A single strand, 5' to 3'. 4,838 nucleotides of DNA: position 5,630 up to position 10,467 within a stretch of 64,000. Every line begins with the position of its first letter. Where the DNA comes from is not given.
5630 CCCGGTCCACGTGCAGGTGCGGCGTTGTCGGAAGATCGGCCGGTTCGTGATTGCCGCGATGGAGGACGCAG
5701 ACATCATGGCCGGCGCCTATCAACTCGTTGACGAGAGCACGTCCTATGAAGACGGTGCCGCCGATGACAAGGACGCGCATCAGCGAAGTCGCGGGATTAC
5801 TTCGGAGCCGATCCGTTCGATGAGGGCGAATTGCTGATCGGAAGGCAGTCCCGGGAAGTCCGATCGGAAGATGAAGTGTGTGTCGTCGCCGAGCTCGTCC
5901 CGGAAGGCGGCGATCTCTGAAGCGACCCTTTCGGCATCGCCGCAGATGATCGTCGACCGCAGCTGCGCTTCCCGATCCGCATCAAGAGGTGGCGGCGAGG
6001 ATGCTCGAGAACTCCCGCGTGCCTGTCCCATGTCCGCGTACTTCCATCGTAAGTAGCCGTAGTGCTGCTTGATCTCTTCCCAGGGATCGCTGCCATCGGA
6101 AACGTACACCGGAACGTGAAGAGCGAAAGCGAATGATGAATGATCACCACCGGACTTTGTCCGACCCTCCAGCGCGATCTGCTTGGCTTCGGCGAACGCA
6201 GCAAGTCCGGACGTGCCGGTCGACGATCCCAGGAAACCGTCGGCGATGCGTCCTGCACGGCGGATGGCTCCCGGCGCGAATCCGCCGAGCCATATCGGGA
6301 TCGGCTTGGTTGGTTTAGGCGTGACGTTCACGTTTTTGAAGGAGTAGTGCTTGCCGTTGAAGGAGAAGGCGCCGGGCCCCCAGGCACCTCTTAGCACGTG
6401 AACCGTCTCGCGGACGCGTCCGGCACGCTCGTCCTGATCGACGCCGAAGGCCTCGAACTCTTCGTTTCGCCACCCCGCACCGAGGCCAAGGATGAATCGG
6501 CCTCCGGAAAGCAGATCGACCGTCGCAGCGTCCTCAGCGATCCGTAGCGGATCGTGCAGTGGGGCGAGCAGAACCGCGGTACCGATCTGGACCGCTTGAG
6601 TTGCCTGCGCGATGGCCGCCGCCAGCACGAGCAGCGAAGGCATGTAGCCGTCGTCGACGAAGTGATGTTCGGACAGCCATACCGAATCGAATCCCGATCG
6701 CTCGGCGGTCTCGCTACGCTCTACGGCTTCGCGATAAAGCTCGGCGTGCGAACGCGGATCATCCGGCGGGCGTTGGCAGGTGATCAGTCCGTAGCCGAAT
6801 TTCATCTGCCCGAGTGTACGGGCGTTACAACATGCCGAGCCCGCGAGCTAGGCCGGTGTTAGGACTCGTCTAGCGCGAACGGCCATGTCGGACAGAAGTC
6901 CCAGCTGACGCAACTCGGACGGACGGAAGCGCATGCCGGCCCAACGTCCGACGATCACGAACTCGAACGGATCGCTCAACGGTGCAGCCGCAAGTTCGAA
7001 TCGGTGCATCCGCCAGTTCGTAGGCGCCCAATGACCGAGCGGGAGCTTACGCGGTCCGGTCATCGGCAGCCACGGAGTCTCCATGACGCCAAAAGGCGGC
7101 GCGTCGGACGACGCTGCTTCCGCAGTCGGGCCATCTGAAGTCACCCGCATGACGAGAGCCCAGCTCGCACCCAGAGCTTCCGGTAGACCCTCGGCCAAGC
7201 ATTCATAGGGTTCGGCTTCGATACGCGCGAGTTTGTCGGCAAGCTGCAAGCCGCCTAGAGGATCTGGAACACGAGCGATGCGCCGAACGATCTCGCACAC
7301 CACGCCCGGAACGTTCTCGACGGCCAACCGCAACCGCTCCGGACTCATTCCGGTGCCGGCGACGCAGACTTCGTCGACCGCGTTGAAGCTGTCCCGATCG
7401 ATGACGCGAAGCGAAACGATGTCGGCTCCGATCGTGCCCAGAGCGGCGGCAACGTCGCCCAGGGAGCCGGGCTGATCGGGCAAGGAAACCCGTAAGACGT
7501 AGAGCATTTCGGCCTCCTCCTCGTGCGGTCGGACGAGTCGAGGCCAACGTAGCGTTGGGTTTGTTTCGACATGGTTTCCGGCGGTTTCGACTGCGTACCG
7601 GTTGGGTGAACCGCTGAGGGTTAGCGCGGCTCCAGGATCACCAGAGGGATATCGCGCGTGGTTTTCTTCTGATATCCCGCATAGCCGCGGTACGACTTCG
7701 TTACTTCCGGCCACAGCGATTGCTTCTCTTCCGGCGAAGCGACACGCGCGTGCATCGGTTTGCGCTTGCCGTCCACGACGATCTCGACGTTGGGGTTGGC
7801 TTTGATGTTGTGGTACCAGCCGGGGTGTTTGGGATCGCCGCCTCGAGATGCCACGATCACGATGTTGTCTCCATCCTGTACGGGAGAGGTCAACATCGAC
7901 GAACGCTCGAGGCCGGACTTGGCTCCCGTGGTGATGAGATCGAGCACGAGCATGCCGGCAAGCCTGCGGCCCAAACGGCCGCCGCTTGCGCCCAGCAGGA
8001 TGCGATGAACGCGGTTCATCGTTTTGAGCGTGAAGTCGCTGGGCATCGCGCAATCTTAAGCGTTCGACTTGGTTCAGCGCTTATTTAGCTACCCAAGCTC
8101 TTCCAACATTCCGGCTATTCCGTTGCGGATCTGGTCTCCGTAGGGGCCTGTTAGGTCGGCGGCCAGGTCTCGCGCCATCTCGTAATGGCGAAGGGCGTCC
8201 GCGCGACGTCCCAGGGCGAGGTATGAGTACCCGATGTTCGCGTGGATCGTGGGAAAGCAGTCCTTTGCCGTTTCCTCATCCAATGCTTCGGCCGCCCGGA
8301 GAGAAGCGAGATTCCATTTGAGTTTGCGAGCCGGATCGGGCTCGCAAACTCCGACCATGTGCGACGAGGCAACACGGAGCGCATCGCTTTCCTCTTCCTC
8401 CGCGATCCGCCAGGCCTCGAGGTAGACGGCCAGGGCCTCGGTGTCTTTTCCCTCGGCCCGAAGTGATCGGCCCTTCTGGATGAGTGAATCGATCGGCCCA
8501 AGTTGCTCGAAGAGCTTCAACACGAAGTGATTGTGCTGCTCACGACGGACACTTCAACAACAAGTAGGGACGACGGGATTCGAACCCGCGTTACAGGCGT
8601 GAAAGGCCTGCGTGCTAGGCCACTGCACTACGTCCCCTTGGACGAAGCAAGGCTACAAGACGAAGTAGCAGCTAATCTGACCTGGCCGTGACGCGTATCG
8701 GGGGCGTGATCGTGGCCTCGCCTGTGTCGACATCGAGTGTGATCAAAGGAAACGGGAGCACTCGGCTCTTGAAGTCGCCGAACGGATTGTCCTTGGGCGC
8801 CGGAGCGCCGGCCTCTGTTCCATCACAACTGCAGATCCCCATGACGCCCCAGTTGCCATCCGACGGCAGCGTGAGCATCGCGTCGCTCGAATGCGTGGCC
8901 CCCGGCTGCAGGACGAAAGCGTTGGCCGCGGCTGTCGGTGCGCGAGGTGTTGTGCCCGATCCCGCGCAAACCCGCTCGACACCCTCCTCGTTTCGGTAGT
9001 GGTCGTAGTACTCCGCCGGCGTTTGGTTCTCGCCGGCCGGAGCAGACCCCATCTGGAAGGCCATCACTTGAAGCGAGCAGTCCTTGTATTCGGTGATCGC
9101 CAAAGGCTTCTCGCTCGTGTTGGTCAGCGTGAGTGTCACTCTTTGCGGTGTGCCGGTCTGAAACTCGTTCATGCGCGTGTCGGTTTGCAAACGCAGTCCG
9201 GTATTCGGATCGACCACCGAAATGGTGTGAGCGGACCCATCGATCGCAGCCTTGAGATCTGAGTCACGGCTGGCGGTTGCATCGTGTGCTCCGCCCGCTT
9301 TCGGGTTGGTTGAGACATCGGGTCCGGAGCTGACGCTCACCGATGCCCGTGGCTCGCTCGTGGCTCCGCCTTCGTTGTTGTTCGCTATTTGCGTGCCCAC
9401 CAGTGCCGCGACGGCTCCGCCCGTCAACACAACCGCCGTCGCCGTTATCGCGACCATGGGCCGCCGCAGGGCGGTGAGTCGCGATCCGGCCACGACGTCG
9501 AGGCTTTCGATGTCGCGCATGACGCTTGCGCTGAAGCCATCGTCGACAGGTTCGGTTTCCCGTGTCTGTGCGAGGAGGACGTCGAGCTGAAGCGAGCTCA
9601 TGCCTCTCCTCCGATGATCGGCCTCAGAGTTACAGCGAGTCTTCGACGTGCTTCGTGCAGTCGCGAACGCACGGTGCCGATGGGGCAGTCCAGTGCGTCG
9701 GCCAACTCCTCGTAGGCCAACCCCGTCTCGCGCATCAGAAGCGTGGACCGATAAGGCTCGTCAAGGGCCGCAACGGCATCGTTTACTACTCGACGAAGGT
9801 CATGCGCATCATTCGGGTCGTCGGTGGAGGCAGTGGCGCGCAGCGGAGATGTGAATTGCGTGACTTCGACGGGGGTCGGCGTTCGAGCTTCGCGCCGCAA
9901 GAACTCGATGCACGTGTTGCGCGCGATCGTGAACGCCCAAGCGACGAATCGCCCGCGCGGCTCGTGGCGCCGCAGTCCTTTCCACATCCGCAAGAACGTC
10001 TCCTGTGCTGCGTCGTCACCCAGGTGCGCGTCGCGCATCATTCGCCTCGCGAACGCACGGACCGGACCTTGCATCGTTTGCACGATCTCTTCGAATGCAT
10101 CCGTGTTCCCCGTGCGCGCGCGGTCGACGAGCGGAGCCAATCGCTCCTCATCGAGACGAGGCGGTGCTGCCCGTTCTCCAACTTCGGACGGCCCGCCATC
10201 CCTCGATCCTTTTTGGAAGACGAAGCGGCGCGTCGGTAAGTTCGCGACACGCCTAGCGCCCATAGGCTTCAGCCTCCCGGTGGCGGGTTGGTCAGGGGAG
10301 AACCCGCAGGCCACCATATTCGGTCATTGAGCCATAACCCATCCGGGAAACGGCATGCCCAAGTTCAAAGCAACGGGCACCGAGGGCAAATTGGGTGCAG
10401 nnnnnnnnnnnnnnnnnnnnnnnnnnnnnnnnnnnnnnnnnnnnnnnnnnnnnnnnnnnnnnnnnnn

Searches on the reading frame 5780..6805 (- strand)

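Call 12: search_protein_families(library=pfam, proteins=[window:5780-6805:-], max_evalue=0.00001)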
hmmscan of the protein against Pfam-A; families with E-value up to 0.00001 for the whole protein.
window:5780-6805:- (341 aa): 1 family
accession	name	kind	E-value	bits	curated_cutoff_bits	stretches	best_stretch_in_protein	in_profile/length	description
PF00296.26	Bac_luciferase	-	1.7e-67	228.5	27.9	1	1-304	1-310/314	Luciferase-like monooxygenase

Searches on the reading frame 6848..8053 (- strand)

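Call 12: search_protein_families(library=pfam, proteins=[window:6848-8053:-], max_evalue=0.00001)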
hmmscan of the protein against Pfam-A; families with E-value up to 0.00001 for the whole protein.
window:6848-8053:- (401 aa): 1 family
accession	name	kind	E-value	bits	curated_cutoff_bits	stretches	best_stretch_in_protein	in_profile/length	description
PF01842.31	ACT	-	7.4e-06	26.1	27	0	185-221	1-37/66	ACT domain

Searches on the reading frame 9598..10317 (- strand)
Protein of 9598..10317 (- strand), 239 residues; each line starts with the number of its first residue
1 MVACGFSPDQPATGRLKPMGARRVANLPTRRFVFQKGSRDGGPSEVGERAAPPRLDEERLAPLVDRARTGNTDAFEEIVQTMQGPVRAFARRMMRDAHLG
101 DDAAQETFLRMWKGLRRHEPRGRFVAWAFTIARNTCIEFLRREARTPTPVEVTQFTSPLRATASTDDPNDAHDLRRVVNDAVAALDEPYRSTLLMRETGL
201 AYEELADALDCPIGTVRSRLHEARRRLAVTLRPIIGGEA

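Call 28: search_protein_families(library=pfam, proteins=[window:9598-10317:-], max_evalue=0.001)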
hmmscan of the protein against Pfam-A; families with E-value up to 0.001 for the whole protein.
window:9598-10317:- (239 aa): 4 families
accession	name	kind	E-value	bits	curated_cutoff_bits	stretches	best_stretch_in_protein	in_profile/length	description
PF04542.20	Sigma70_r2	-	1.2e-18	67.1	24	1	79-146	2-71/71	Sigma-70 region 2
PF08281.18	Sigma70_r4_2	-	5.6e-10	39.2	25.7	1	178-227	4-54/54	Sigma-70, region 4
PF07638.17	Sigma70_ECF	-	3.9e-08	33.9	21.1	1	60-231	4-183/185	ECF sigma factor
PF04545.22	Sigma70_r4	-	2.6e-05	24.1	24.1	1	196-227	17-48/50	Sigma-70, region 4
